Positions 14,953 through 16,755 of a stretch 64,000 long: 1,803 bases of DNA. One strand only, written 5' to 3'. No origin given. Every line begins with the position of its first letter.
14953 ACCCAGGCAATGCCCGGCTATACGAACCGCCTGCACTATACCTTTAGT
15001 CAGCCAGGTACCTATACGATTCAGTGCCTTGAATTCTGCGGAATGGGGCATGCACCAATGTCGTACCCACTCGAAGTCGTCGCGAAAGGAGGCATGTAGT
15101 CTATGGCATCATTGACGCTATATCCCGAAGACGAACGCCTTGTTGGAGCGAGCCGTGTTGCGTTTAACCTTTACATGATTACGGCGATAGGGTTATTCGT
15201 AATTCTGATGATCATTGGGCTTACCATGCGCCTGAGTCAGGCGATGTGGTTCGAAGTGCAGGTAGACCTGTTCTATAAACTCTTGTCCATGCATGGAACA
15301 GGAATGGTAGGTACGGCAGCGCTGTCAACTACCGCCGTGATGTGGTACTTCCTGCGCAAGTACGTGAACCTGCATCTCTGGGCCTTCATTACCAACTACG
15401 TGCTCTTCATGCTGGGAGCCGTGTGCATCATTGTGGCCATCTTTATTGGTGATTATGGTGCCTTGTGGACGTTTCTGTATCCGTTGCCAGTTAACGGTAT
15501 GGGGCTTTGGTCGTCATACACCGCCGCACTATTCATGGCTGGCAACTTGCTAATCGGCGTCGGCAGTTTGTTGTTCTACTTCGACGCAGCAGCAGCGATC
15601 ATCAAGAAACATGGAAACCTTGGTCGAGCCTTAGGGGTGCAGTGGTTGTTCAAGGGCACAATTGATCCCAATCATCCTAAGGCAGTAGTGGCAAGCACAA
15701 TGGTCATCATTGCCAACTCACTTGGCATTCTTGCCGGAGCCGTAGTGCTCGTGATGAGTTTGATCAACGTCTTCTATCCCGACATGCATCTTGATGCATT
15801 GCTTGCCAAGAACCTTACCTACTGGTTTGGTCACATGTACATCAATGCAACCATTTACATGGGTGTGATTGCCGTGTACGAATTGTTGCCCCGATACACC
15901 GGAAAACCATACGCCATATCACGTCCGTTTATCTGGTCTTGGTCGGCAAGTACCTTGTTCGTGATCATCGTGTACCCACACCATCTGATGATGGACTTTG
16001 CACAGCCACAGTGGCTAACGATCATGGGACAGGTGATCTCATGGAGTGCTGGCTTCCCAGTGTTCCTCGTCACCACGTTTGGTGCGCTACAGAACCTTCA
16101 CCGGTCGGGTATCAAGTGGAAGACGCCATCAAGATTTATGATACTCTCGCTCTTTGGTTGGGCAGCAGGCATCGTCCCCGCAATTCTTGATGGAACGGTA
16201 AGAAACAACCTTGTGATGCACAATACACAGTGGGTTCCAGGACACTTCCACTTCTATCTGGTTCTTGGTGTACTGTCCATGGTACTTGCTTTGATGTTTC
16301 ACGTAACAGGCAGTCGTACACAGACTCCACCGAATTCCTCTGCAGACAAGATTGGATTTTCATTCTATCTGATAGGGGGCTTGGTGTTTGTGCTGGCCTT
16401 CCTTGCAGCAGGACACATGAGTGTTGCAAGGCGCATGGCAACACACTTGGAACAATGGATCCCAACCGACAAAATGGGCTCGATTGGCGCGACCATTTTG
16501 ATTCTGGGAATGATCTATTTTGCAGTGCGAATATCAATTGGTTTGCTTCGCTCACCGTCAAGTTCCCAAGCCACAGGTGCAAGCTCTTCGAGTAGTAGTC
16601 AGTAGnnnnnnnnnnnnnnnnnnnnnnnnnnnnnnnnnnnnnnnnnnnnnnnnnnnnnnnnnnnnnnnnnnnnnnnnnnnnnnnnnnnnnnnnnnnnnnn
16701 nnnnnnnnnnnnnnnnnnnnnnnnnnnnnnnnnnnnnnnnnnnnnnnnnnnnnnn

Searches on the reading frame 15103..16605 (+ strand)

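Call 17: search_protein_families(library=pfam, proteins=[window:15103-16605:+], max_evalue=0.001)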
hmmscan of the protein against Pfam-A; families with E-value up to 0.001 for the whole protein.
window:15103-16605:+ (500 aa): 1 family
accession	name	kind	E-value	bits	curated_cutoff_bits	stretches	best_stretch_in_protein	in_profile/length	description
PF00115.25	COX1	-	4.4e-50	171.2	34.8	1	23-465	5-436/436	Cytochrome C and Quinol oxidase polypeptide I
